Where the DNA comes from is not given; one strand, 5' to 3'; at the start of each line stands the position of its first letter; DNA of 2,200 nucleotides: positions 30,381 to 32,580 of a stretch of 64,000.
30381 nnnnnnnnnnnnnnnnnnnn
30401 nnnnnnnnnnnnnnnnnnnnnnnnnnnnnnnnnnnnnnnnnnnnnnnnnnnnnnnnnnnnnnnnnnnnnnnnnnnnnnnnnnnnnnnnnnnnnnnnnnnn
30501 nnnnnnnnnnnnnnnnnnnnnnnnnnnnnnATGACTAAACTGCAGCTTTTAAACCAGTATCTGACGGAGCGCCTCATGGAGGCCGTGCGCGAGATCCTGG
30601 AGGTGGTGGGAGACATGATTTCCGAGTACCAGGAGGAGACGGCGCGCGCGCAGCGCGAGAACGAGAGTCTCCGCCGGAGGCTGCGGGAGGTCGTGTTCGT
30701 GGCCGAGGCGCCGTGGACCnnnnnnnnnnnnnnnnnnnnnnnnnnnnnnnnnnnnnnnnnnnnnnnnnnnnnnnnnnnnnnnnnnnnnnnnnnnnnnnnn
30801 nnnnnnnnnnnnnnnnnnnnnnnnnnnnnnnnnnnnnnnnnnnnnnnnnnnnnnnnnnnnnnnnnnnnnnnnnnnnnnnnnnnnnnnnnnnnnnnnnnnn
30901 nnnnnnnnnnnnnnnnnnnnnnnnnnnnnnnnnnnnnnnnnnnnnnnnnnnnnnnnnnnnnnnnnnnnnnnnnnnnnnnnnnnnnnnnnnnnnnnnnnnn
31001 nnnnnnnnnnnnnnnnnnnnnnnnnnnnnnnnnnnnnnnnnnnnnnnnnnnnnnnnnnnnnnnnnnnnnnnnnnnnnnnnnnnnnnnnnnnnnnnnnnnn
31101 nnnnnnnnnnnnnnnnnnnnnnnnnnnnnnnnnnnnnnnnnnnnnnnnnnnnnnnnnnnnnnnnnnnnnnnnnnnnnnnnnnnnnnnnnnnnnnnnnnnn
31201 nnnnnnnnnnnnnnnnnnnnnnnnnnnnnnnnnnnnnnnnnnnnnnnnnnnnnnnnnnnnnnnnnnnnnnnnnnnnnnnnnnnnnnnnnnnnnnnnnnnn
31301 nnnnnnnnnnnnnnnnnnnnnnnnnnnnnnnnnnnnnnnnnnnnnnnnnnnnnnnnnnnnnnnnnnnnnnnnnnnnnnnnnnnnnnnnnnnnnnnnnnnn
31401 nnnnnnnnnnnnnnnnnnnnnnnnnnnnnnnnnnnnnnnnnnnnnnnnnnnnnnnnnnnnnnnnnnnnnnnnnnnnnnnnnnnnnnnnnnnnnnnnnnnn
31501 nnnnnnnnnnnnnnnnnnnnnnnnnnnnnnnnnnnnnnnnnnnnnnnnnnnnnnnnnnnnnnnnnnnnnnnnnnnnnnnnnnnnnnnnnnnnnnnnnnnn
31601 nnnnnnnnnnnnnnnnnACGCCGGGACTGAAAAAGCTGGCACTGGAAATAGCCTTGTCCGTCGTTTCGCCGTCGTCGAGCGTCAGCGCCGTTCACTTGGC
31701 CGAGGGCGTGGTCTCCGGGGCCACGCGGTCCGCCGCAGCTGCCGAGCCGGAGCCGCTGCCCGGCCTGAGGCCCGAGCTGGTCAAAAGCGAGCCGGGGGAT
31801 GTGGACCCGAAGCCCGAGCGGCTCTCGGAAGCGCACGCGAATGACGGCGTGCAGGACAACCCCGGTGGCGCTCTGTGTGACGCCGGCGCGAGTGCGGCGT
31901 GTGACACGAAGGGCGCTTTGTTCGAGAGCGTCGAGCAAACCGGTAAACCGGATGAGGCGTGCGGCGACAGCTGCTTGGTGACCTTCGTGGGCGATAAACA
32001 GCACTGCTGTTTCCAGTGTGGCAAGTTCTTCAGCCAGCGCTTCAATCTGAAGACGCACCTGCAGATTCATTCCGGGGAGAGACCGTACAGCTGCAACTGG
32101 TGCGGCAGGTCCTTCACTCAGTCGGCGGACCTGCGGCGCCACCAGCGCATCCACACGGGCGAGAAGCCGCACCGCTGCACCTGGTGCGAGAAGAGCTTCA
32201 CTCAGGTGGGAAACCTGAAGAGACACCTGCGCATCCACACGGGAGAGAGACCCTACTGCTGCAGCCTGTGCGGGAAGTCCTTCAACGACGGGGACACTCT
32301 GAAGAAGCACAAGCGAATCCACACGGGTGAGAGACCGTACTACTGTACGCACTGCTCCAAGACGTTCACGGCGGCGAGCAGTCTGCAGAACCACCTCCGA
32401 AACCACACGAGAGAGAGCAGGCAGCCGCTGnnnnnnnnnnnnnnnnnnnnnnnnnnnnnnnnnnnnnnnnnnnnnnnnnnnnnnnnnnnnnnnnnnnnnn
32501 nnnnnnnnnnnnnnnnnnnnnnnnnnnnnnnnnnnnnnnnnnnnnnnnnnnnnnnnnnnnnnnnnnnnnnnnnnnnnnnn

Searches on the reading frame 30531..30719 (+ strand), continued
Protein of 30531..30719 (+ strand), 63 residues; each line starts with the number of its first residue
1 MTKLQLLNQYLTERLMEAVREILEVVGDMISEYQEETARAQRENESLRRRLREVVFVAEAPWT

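Call 59: list_cluster_members(proteins=[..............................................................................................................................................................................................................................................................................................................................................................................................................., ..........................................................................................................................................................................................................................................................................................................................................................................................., P0041, P0044, P0100, P0112, P0116, P0123, P0135, P0140])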
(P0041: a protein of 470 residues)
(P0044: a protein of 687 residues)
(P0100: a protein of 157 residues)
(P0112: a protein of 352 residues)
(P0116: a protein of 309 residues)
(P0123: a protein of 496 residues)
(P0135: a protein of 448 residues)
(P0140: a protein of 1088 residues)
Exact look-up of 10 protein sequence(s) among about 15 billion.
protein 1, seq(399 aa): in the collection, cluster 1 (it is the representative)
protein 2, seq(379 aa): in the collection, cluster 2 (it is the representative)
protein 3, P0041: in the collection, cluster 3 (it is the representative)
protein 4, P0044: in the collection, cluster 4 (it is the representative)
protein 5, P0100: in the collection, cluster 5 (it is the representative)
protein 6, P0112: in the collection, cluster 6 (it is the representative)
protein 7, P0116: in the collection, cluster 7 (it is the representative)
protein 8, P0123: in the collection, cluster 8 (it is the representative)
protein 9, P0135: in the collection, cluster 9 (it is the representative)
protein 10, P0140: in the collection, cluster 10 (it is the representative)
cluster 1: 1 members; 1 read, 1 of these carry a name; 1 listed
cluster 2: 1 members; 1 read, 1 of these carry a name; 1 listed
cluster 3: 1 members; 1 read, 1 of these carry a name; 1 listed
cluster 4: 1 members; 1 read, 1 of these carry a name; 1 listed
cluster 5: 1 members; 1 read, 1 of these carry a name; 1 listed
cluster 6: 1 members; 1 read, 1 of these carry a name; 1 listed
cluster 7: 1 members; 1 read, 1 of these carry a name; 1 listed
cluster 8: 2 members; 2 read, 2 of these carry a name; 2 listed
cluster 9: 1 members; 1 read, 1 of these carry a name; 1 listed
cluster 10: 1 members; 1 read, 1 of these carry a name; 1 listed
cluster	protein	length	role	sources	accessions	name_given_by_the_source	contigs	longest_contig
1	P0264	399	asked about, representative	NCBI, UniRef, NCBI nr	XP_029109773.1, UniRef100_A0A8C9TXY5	zinc finger protein 696-like [Scleropages formosus] | Zinc finger protein 696-like n=1 Tax=Scleropages formosus TaxID=113540 ...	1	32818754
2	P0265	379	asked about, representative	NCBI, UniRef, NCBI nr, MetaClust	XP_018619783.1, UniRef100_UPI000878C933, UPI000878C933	zinc finger protein 501 [Scleropages formosus] | zinc finger protein 501 n=1 Tax=Scleropages formosus TaxID=113540 RepID=UPI000878C933 | zinc finger protein 501-like [Scleropages formosus]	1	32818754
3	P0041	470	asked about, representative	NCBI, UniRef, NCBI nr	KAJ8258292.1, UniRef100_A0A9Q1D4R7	hypothetical protein COCON_G00173040 [Conger conger] | Uncharacterized protein n=1 Tax=Conger conger TaxID=82655 RepID=A0A9Q1D4R7_CONCO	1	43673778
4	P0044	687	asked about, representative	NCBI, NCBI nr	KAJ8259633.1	hypothetical protein GJAV_G00171670 [Gymnothorax javanicus]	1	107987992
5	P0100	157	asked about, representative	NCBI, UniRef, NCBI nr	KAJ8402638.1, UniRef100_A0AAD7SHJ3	hypothetical protein AAFF_G00367210 [Aldrovandia affinis] | Uncharacterized protein n=1 Tax=Aldrovandia affinis TaxID=143900 RepID=A0AAD7SHJ3_9TELE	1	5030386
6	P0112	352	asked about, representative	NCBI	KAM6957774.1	uncharacterized protein FYW47_011878 [Aplochiton taeniatus]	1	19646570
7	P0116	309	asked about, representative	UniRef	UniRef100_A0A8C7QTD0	C2H2-type domain-containing protein n=1 Tax=Oncorhynchus mykiss TaxID=8022 ...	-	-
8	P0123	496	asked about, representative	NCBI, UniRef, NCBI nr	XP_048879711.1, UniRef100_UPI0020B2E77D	uncharacterized protein LOC125748000 isoform X7 [Brienomyrus brachyistius] | uncharacterized protein LOC125748000 isoform X7 n=1 Tax=Brienomyrus brachyistius ...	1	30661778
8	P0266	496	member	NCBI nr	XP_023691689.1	uncharacterized protein LOC111856181 isoform X1 [Paramormyrops kingsleyae]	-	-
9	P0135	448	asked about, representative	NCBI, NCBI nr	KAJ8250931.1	hypothetical protein GJAV_G00214890 [Gymnothorax javanicus]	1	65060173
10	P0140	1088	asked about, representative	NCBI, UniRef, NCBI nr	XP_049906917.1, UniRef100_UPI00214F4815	zinc finger and BTB domain-containing protein 40-like [Epinephelus moara] | zinc finger and BTB domain-containing protein 40-like n=1 Tax=Epinephelus moara ...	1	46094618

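Call 61: find_encoding_contigs(protein=P0048, flank=10000, max_places=2)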
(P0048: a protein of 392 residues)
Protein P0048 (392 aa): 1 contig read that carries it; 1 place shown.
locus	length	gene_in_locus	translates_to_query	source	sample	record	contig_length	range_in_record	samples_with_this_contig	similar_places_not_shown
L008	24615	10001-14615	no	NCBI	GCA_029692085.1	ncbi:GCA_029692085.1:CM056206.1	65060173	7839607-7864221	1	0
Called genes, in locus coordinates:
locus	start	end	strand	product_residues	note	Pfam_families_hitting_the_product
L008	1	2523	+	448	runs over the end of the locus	PF22995:C2CH-3rd_BIRD-IDD (faint), PF16278:zf-C2HE (faint), PF12171:zf-C2H2_jaz (faint), PF13894:zf-C2H2_4 (faint), PF13912:zf-C2H2_6 (faint), PF13465:zf-H2C2_2 (weak), PF00096:zf-C2H2 (weak), PF13465:zf-H2C2_2, +1 more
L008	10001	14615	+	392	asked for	PF12171:zf-C2H2_jaz (faint), PF12874:zf-met (faint), PF13894:zf-C2H2_4 (faint), PF22995:C2CH-3rd_BIRD-IDD (faint), PF23561:zf-C2H2_15 (faint), PF13465:zf-H2C2_2, PF00096:zf-C2H2 (weak), PF13465:zf-H2C2_2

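Call 75: predict_structure(alignment_id=A3)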
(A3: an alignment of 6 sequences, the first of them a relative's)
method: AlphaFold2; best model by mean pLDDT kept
length: 399 residues; sequences in the alignment: 6
mean_pLDDT: 60.0   pTM: 0.22
mean pLDDT of the five models: 60.0, 59.7, 59.2, 58.7, 54.3
residues with pLDDT >= 90: 54; 70-90: 133; 50-70: 18; < 50: 194
segments of 3 or more residues with pLDDT < 50: 61-253
pLDDT, mean of each block of 10 residues (from residue 1): 92 97 97 96 95 71 38 37 35 37 31 33 34 42 33 31 32 34 34 33 32 31 29 31 37 68 85 82 82 85 78 81 83 78 86 85 78 85 89 66
secondary structure, 60 per line:
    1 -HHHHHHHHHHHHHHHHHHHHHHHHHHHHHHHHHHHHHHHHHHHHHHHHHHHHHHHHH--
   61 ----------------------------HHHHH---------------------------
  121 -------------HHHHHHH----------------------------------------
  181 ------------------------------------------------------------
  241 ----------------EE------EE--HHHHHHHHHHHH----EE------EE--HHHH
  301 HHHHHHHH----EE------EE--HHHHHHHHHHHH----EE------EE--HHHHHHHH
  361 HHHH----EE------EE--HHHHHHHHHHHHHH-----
elements in order: H2-58 H89-93 H134-140 H269-280 H297-308 H325-336 H353-364 H381-394

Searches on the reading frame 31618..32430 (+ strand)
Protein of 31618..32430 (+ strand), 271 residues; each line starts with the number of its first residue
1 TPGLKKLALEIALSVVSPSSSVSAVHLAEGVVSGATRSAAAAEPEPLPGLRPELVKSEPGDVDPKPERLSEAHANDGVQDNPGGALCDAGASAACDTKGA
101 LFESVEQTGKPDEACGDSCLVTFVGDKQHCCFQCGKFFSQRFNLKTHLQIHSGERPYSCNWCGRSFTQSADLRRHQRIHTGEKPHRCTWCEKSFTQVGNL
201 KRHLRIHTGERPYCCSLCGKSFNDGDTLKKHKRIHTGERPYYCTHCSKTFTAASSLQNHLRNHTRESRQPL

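Call 65: find_homologous_proteins(query=window:31618-32430:+, max_evalue=1e-20)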
Query seq(271 aa) (271 aa): 5865 proteins with E <= 1e-20 among 8000 candidates; the best 120 are listed.
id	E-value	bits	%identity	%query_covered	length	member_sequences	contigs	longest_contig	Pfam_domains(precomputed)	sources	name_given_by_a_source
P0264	1.9e-185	633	100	100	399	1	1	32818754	PF13894.13,PF13465.13,PF23561.2,PF00096.33,PF16278.12,PF12171.15,PF22995.3,PF21816.4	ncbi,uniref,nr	ncbi:zinc finger protein 696-like [Scleropages formosus]|uniref:Zinc finger protein 696-like n=1 Tax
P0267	3.3e-149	514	53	54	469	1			PF18439.8,PF13465.13,PF23550.2,PF13717.12,PF22995.3,PF23612.1,PF13894.13,PF26417.1,PF23561.2,PF00096.33,PF12171.15,PF23455.2,PF25207.2,PF13912.13,PF03604.19,PF23611.2,PF09723.16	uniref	uniref:C2H2-type domain-containing protein n=1 Tax=Athene cunicularia TaxID=194338 RepID=A0A663LM18_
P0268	1.9e-128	446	60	53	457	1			PF18439.8,PF13465.13,PF22110.3,PF23165.2,PF00130.29,PF01428.24,PF22995.3,PF24485.2,PF13894.13,PF27966.1,PF26417.1,PF16622.12,PF27007.1,PF23561.2,PF00096.33,PF16278.12,PF08790.18,PF24071.2,PF13912.13,PF23611.2,PF09723.16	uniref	uniref:Uncharacterized protein n=1 Tax=Paramormyrops kingsleyae TaxID=1676925 RepID=A0A3B3RK23_9TELE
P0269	4.5e-125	435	56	53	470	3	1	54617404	PF18439.8,PF13465.13,PF26408.2,PF22995.3,PF13894.13,PF05605.19,PF23561.2,PF00096.33,PF12171.15,PF13912.13,PF23611.2,PF09723.16,PF01352.33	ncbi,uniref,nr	ncbi:PREDICTED: zinc finger protein 501-like isoform X2 [Gavialis gangeticus]|uniref:zinc finger pro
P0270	1.4e-115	404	52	54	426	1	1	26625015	PF19553.5,PF18439.8,PF23612.1,PF13894.13,PF23447.2,PF13465.13,PF23561.2,PF00096.33,PF13912.13,PF01352.33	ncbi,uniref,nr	ncbi:zinc finger protein 501-like [Choloepus didactylus]|uniref:zinc finger protein 501-like n=1 Tax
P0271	1.6e-115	404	56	51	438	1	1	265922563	PF18439.8,PF13894.13,PF13465.13,PF16622.12,PF23561.2,PF00096.33,PF16278.12,PF09723.16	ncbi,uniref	ncbi:zinc finger protein 501-like [Candoia aspera]|uniref:zinc finger protein 501-like n=1 Tax=Cando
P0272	5.5e-115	402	54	51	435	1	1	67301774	PF13465.13,PF22992.3,PF01428.24,PF22995.3,PF13894.13,PF23447.2,PF16622.12,PF23561.2,PF00096.33,PF16278.12,PF12171.15,PF25207.2,PF13912.13,PF23611.2,PF09723.16,PF01352.33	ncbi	ncbi:zinc finger protein 554, partial [Daubentonia madagascariensis]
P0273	1.3e-113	397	45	67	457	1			PF20026.5,PF18439.8,PF02148.26,PF22034.3,PF13465.13,PF23250.2,PF23550.2,PF12874.14,PF22995.3,PF14353.13,PF13913.13,PF13894.13,PF26417.1,PF23561.2,PF12773.14,PF00096.33,PF12171.15,PF23108.2,PF13912.13,PF23611.2,PF09723.16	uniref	uniref:C2H2-type domain-containing protein n=1 Tax=Salarias fasciatus TaxID=181472 RepID=A0A672GRU9_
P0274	1.8e-112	394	52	52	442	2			PF13465.13,PF00569.24,PF22995.3,PF01286.24,PF07975.19,PF13894.13,PF23447.2,PF26417.1,PF16622.12,PF23561.2,PF00096.33,PF16278.12,PF12171.15,PF13912.13,PF23611.2,PF09723.16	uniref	uniref:C2H2-type domain-containing protein n=2 Tax=Equus caballus TaxID=9796 RepID=A0A9L0R6I8_HORSE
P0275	1.1e-109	384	53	54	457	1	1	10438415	PF18439.8,PF13894.13,PF13465.13,PF23561.2,PF00096.33,PF12171.15,PF22995.3,PF13912.13,PF23611.2,PF09723.16,PF01352.33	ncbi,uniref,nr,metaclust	ncbi:PREDICTED: zinc finger protein 613-like [Chrysochloris asiatica]|uniref:Zinc finger protein 613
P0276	1.1e-108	381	64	99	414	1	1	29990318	PF13894.13,PF13465.13,PF00096.33,PF16278.12,PF22995.3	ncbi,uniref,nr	ncbi:zinc finger protein 506-like [Megalops cyprinoides]|uniref:zinc finger protein 506-like n=1 Tax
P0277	1.7e-107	377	49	53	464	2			PF18439.8,PF17283.9,PF13465.13,PF24485.2,PF13894.13,PF23447.2,PF26417.1,PF23561.2,PF00096.33,PF02591.21,PF12171.15,PF23611.2,PF01352.33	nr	nr:putative zinc finger protein 735 [Pan troglodytes]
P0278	3.4e-107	376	64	99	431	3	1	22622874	PF13894.13,PF13465.13,PF26417.1,PF00096.33,PF16278.12,PF12171.15,PF22995.3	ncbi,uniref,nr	ncbi:uncharacterized protein [Paramormyrops kingsleyae]|uniref:Zinc finger protein with KRAB and SCA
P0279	3.6e-107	376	50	53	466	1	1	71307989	PF18439.8,PF23612.1,PF13894.13,PF13465.13,PF23561.2,PF00096.33,PF24666.2,PF07975.19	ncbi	ncbi:zinc finger protein 239 [Cricetulus griseus]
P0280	5.8e-107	375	50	53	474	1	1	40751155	PF18439.8,PF13465.13,PF22110.3,PF28088.1,PF12874.14,PF22995.3,PF24485.2,PF13913.13,PF12756.14,PF13894.13,PF16622.12,PF23561.2,PF00096.33,PF16278.12,PF12171.15,PF23108.2,PF13912.13,PF21816.4,PF23611.2,PF09723.16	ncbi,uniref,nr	ncbi:gastrula zinc finger protein XlCGF57.1-like [Scomber japonicus]|uniref:gastrula zinc finger pro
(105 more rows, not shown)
